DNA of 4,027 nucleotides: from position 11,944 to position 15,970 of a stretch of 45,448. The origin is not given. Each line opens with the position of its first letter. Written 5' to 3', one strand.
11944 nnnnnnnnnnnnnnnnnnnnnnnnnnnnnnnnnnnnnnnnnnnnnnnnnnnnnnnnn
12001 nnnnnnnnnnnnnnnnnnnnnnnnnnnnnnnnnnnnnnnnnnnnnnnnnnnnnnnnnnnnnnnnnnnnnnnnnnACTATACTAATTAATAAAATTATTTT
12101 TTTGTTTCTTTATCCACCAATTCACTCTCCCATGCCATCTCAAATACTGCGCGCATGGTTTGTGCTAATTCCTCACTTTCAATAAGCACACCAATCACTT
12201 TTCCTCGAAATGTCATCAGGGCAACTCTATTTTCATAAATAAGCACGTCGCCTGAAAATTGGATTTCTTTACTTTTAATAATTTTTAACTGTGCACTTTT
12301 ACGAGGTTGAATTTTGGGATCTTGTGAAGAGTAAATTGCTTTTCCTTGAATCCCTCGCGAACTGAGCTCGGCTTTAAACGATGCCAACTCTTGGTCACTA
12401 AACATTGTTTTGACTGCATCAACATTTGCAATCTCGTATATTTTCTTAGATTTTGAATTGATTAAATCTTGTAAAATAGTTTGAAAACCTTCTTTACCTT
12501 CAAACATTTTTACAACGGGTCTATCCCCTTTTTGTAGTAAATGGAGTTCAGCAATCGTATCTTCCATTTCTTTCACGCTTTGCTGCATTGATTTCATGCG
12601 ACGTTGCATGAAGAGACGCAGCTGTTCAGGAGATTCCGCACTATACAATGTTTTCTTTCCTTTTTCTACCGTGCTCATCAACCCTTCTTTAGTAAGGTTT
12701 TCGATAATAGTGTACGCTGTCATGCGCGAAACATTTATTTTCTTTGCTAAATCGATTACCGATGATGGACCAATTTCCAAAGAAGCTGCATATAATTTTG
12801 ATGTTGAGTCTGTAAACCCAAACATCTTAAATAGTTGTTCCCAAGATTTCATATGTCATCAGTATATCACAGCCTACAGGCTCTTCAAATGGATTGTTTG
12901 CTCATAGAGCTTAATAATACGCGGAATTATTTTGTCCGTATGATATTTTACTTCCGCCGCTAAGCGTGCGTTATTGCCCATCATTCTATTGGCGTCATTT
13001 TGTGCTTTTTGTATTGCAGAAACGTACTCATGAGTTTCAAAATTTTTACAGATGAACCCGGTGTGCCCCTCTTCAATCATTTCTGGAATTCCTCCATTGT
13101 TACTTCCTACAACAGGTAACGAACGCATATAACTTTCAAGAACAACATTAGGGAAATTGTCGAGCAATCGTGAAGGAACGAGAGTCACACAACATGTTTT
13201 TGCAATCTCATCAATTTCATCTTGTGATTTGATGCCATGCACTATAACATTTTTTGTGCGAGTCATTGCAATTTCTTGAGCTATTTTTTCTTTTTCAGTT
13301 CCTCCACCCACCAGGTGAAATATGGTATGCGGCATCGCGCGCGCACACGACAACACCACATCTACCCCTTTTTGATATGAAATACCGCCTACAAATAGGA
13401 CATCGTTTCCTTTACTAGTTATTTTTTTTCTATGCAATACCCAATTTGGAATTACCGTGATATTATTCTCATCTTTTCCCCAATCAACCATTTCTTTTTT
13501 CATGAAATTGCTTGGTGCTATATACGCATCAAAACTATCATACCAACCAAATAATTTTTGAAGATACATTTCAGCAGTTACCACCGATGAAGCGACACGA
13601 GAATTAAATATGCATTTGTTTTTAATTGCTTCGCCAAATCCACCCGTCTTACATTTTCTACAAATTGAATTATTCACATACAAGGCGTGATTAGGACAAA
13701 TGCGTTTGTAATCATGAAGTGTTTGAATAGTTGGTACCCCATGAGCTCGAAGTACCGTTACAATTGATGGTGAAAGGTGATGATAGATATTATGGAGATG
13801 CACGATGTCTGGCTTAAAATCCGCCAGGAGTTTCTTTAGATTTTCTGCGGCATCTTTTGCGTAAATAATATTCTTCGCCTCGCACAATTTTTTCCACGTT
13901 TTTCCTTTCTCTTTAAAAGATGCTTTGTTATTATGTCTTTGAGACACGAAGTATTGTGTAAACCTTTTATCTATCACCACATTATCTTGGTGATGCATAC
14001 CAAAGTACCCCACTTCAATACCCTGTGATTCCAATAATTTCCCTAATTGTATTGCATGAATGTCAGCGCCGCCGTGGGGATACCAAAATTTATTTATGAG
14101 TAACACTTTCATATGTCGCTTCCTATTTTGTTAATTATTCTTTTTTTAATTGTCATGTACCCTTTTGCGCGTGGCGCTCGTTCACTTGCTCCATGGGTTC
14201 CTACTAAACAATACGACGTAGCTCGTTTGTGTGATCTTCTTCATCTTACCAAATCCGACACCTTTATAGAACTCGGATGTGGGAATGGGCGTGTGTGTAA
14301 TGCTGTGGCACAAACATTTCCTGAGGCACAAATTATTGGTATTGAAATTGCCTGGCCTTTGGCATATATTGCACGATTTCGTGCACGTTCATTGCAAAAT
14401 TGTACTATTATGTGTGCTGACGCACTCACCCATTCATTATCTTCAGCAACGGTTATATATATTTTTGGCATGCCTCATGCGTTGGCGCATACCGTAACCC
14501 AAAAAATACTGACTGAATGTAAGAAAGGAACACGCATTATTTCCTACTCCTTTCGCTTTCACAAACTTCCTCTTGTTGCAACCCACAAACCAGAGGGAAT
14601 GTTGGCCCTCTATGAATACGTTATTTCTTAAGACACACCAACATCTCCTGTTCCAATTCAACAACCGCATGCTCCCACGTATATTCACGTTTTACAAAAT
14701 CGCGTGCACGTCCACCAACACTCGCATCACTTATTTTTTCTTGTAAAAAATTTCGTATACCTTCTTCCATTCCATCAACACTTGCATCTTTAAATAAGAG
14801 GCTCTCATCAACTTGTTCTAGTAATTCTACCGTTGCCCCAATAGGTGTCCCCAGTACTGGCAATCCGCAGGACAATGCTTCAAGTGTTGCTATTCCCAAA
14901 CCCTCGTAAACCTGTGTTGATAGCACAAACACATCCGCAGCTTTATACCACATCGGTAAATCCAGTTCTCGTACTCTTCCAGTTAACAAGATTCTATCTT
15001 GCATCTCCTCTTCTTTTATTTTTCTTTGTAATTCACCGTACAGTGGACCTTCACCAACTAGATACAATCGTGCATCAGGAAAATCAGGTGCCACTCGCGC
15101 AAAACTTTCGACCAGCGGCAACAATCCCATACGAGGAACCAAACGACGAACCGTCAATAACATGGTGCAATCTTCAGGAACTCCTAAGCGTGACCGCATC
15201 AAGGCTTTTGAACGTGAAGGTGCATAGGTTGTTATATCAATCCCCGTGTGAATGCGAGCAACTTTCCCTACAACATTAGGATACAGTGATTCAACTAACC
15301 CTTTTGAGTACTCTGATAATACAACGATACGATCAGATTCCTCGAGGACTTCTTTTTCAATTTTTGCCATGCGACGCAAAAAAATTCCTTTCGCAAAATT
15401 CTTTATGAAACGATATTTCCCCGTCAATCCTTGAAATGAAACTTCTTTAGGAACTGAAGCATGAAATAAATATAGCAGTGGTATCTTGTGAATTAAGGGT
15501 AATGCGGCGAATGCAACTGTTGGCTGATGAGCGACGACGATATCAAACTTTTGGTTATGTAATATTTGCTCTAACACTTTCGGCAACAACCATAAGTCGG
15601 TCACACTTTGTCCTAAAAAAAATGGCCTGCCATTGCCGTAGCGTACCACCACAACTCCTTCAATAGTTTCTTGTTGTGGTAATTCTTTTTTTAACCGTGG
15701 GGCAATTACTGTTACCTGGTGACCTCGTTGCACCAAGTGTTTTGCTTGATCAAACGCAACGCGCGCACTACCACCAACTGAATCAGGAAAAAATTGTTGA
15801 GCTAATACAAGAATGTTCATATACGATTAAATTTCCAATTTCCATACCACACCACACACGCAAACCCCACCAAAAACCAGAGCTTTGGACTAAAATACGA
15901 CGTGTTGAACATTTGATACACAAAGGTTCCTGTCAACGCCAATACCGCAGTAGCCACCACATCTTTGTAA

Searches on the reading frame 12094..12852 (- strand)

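Call 91: search_protein_families(library=pfam, proteins=[window:12094-12852:-], max_evalue=0.00001)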
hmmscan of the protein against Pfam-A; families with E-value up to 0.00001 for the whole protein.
window:12094-12852:- (252 aa): 1 family
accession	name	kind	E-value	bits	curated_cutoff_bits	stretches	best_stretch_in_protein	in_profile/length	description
PF01978.25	TrmB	-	1.9e-10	40.9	25.6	1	9-76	2-68/68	Sugar-specific transcriptional regulator TrmB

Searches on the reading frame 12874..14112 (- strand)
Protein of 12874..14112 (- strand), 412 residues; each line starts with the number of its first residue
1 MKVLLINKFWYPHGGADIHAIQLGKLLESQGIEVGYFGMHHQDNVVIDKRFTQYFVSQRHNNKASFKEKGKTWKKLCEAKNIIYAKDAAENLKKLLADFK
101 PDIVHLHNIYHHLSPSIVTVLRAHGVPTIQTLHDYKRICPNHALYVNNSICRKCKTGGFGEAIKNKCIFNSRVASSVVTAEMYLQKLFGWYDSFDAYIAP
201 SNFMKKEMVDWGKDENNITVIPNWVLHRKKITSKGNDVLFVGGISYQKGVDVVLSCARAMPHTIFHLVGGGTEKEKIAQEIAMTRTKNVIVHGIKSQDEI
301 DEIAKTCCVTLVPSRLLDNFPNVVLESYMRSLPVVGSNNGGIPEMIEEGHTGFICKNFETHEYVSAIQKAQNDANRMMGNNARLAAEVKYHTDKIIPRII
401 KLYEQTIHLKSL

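Call 90: search_protein_families(library=pfam, proteins=[window:12874-14112:-], max_evalue=0.00001)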
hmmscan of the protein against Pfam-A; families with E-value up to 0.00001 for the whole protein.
window:12874-14112:- (412 aa): 4 families
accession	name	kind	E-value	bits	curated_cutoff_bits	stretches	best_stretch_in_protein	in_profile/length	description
PF00534.26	Glycos_transf_1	-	8.4e-25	87.7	26.4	1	230-383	10-170/172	Glycosyl transferases group 1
PF13692.12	Glyco_trans_1_4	-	2e-21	77.2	27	1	236-371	2-140/142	Glycosyl transferases group 1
PF13439.12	Glyco_transf_4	-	5.4e-17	62.8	28.5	1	14-225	2-166/170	Glycosyltransferase Family 4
PF13579.12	Glyco_trans_4_4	-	4.3e-11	43.8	29.7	1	91-224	62-158/158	Glycosyl transferase 4-like domain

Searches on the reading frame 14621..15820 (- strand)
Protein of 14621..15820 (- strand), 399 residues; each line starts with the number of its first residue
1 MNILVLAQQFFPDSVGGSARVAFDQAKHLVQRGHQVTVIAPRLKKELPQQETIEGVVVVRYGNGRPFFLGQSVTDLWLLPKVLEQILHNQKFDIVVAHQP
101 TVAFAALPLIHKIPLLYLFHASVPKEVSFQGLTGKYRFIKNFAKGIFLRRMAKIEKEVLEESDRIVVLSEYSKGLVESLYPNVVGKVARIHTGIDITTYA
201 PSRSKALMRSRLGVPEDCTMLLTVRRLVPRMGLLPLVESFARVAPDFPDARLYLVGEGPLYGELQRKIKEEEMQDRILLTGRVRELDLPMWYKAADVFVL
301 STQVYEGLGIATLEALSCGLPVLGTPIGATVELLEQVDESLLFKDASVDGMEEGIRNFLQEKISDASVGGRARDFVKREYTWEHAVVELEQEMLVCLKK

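Call 90: search_protein_families(library=pfam, proteins=[window:14621-15820:-], max_evalue=0.00001)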
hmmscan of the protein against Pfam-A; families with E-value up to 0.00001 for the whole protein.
window:14621-15820:- (399 aa): 5 families
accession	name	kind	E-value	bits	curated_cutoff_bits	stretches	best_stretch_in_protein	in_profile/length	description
PF13439.12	Glyco_transf_4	-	4e-27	95.8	28.5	1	15-196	1-168/170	Glycosyltransferase Family 4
PF00534.26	Glycos_transf_1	-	5.7e-27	94.8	26.4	1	208-373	5-170/172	Glycosyl transferases group 1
PF13692.12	Glyco_trans_1_4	-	4.6e-26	92.2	27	1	221-360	4-141/142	Glycosyl transferases group 1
PF13579.12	Glyco_trans_4_4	-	6.3e-15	56.3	29.7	1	16-177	1-143/158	Glycosyl transferase 4-like domain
PF13524.12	Glyco_trans_1_2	-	8.9e-11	42.4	25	1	247-390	12-143/144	Glycosyl transferase-like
